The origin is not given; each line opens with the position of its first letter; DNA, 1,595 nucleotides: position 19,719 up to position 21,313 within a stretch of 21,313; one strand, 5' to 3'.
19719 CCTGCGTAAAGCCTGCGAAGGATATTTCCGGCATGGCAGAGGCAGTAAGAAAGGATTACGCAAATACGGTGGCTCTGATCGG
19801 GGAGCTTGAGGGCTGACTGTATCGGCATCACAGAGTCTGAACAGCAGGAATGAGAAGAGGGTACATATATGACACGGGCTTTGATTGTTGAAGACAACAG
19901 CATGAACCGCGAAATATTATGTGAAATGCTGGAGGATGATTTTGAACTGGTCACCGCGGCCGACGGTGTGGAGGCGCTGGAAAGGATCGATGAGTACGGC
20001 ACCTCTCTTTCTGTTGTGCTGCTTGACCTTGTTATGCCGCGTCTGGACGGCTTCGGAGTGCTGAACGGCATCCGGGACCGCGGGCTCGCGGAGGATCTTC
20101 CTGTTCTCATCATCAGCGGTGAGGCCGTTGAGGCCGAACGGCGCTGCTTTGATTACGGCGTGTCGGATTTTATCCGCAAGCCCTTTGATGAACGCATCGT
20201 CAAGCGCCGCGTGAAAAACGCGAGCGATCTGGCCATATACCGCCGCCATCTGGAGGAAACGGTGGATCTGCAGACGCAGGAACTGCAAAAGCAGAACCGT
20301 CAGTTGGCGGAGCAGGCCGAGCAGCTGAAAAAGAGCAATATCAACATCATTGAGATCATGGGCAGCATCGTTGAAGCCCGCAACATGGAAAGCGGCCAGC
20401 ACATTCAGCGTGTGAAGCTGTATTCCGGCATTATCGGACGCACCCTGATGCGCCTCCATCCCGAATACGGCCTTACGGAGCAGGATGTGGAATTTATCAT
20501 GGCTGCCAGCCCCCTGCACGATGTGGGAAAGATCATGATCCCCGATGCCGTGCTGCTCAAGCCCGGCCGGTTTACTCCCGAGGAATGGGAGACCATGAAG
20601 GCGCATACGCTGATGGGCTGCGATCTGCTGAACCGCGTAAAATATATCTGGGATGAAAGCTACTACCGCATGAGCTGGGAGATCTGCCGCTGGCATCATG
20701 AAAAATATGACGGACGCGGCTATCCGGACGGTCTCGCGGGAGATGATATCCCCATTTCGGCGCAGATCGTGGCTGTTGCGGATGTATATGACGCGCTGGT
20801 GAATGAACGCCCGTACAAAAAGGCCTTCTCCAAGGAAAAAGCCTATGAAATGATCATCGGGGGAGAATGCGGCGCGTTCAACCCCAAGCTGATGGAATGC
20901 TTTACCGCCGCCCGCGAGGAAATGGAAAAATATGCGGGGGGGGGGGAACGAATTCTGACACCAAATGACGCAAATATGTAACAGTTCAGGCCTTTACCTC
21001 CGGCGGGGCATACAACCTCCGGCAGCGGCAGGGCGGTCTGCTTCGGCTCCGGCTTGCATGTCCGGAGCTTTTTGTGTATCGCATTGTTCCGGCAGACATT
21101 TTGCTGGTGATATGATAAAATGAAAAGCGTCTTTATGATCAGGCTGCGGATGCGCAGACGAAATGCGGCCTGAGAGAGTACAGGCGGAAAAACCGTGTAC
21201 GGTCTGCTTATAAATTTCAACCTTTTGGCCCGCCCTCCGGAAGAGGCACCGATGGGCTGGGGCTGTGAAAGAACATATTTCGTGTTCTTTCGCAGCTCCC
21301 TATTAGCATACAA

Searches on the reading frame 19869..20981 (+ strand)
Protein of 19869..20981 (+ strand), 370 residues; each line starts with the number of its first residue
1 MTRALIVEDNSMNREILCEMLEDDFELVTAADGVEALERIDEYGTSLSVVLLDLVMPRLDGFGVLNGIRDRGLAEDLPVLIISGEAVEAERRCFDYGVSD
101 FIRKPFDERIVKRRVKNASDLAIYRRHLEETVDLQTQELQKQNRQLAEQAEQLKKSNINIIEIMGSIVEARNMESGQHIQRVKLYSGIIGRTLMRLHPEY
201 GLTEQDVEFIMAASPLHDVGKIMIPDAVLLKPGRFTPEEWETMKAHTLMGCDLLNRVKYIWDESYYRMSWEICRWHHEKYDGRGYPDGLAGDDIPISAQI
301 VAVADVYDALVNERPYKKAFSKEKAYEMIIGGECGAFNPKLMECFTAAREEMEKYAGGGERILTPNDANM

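Call 20: search_protein_families(library=pfam, proteins=[window:19869-20981:+], max_evalue=0.01)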
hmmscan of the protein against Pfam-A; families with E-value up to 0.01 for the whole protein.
window:19869-20981:+ (370 aa): 3 families
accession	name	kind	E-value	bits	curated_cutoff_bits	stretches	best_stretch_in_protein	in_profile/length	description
PF13487.12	HD_5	-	1.8e-26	93.3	27.2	1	177-329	16-158/170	HD domain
PF00072.30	Response_reg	-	7e-19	68.5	30.2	1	5-114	2-109/111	Response regulator receiver domain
PF01966.28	HD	-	3.9e-16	59.8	22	1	178-309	4-115/116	HD domain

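Call 37: find_encoding_contigs(protein=window:19869-20981:+, flank=10000, max_places=8)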
Protein window:19869-20981:+ (370 aa): no gene with exactly this product is on record in the collection.

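Call 39: find_homologous_proteins(query=window:19869-20981:+, max_evalue=1e-60)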
Query window:19869-20981:+ (370 aa): 4960 proteins with E <= 1e-60 among 8000 candidates; the best 120 are listed.
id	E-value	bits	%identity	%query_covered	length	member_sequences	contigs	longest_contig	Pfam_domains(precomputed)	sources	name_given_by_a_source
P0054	3.4e-243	824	99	100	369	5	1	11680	PF13487.13,PF01966.29,PF00072.31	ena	-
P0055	1.5e-153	529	63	96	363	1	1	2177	PF13487.13,PF01966.29,PF00072.31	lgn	-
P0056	3.9e-139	482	59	96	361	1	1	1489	PF13487.13,PF01966.29,PF00072.31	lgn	-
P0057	4.1e-139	481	58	96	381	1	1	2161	PF13487.13,PF01966.29,PF00072.31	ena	-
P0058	4.2e-139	481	59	96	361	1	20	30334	PF13487.13,PF01966.29,PF00072.31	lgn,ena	-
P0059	4.3e-139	481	59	96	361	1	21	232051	PF13487.13,PF01966.29,PF00072.31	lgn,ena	-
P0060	4.5e-139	481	59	96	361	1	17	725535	PF13487.13,PF01966.29,PF00072.31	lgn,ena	-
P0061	5.5e-139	481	59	96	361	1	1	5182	PF13487.13,PF01966.29,PF00072.31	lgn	-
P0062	5.9e-139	481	58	96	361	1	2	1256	PF13487.13,PF01966.29,PF00072.31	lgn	-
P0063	9.7e-139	480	62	95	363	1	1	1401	PF13487.13,PF01966.29,PF00072.31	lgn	-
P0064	1.0e-138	480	58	96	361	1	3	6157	PF13487.13,PF01966.29,PF00072.31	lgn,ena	-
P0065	1.0e-138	480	58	96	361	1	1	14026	PF13487.13,PF01966.29,PF00072.31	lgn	-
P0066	1.1e-138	480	58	96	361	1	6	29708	PF13487.13,PF01966.29,PF00072.31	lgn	-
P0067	1.1e-138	480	58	96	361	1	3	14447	PF13487.13,PF01966.29,PF00072.31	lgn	-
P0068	1.1e-138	480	58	96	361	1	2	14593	PF13487.13,PF01966.29,PF00072.31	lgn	-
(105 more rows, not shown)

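Call 40: find_encoding_contigs(protein=P0054, flank=10000, max_places=6)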
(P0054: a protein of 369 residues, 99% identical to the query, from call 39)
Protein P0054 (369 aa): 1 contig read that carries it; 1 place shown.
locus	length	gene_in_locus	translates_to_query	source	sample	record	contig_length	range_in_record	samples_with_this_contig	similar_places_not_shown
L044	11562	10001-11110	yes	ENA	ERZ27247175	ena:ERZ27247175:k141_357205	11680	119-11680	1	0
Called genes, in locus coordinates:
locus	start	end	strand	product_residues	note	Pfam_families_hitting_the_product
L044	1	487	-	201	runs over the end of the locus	?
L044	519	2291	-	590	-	PF01471:PG_binding_1, PF03734:YkuD, PF01471:PG_binding_1, PF08823:PG_binding_2 (weak)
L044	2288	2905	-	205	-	PF04138:GtrA_DPMS_TM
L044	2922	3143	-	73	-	-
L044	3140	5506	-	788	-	-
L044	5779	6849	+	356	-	PF00756:Esterase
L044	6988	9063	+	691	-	PF00270:DEAD (faint), PF04851:ResIII, PF17757:UvrB_inter, PF27431:UvrB_3rd, PF00271:Helicase_C, PF12344:UvrB, PF02151:UVR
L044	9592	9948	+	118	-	PF01627:Hpt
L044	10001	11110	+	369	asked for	PF00072:Response_reg, PF13487:HD_5, PF01966:HD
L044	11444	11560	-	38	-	?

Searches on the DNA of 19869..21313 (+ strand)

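Call 66: search_rna_families(source=window, start=20980, end=21313, threshold=evalue, max_evalue=10)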
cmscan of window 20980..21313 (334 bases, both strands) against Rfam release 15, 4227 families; matches with E-value up to 10: 6.
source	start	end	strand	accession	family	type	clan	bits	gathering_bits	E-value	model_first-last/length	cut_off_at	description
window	21257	21302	+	RF03192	mir-6794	Gene; miRNA;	-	22.5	74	0.056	1-62/62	no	mir-6794 microRNA precursor family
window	21041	21074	+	RF04001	mir-7918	Gene; miRNA;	-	19.6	80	0.11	1-58/58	no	mir-7918 microRNA precursor family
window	21262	21296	+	RF01715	Pedo-repair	Cis-reg;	-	13.8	150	0.86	160-194/211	no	Pedo-repair RNA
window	21096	21290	-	RF02424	Bp2_287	Gene; sRNA;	-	13.4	70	0.8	1-174/174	no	Burkholderia sRNA Bp2_Cand287_SIPHT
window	20986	21075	+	RF02837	anti-hemB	Gene; sRNA;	-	12.1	49.5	3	1-81/81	no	Burkholderia RNA 7 (anti-hemB)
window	21028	21064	+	RF01955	NEAT1_1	Gene; lncRNA;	-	11.6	50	7.5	86-122/122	no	Nuclear enriched abundant transcript 1 conserved region 1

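Call 67: search_rna_families(source=L044, start=11110, end=11562, threshold=evalue, max_evalue=10)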
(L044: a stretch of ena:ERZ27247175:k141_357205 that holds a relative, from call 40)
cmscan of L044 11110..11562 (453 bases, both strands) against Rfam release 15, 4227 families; matches with E-value up to 10: 9.
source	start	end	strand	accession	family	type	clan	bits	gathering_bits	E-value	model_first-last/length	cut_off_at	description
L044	11435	11546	+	RF01405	STnc490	Gene; sRNA;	-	69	56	1.7e-13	1-124/124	no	STnc490 Hfq binding RNA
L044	11170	11203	+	RF04001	mir-7918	Gene; miRNA;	-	20.1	80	0.11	1-58/58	no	mir-7918 microRNA precursor family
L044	11392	11492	-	RF01770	rimP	Cis-reg; leader;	-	18.7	47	1.5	1-102/102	no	Gammaprotebacteria rimP leader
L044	11409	11437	+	RF01350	CRISPR-DR41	Gene; CRISPR;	-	17.3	36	1.3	1-29/29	no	CRISPR RNA direct repeat element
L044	11430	11455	-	RF02401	ClpQY_promoter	Cis-reg;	-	14.7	42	0.89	1-26/57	no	ClpQY promoter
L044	11435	11514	-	RF02568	UptR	Gene; sRNA;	-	14.6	100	9.1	1-92/92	no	Escherichia coli small RNA (uptR) gene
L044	11494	11548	-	RF04239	mir-4679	Gene; miRNA;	-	14.5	88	9.5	1-75/75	no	mir-4679 microRNA precursor family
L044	11357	11444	+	RF02181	ST7-AS2_1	Gene; lncRNA;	-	14.3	80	2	1-72/72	no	ST7 antisense RNA 2 conserved region 1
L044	11126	11204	+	RF02837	anti-hemB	Gene; sRNA;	-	11.8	49.5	5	1-81/81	no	Burkholderia RNA 7 (anti-hemB)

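Call 86: search_dna_similar(query=window:21257-21313:-, collection=plasmids, mode=distant, max_evalue=1, max_rows=10)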
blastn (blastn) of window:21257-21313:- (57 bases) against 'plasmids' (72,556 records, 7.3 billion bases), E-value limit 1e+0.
No match.

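Call 87: search_dna_similar(query=L044:11419-11562:+, collection=plasmids, mode=distant, max_evalue=0.001, max_rows=8)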
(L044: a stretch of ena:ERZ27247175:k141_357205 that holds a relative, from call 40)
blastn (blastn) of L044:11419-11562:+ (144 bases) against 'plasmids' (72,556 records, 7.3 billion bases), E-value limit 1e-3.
Records with a match: 2; places in all: 2; records where one place covers at least 80% of the query: 2.
Best place of each record, by identity: 60-80% 2.
By first word of the organism name: Clostridium 2.
By predicted mobility (MOB-suite, as given by PLSDB): non-mobilizable 2.
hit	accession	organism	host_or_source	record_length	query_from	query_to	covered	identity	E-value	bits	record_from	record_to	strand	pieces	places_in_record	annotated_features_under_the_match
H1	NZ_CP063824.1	Clostridium botulinum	Ham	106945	2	135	93%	71.1%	2e-5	55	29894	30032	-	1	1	none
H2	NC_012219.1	Clostridium botulinum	-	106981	2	135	93%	70.4%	7e-4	51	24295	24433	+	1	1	none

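Call 88: get_annotated_region(hit=H2, flank=1200)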
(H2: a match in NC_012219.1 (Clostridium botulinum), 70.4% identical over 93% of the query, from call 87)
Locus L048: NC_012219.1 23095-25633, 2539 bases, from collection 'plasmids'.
description: Clostridium botulinum plasmid pC2C203U28, complete sequence
organism: Clostridium botulinum (NCBI taxid 1491)
taxonomy: Bacteria; Bacillota; Clostridia; Eubacteriales; Clostridiaceae; Clostridium; Clostridium botulinum
host: -; source: -; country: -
typing (MOB-suite, as given by PLSDB): non-mobilizable; replicon rep_cluster_873
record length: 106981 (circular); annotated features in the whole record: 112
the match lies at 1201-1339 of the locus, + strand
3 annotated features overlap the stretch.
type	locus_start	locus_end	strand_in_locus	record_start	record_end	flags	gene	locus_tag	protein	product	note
CDS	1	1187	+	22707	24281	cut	-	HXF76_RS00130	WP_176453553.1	WG repeat-containing protein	-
CDS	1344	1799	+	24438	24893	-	tnpA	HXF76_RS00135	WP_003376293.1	IS200/IS605 family transposase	-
CDS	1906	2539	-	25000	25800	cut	-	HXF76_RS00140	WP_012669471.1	peptidoglycan-binding domain-containing protein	-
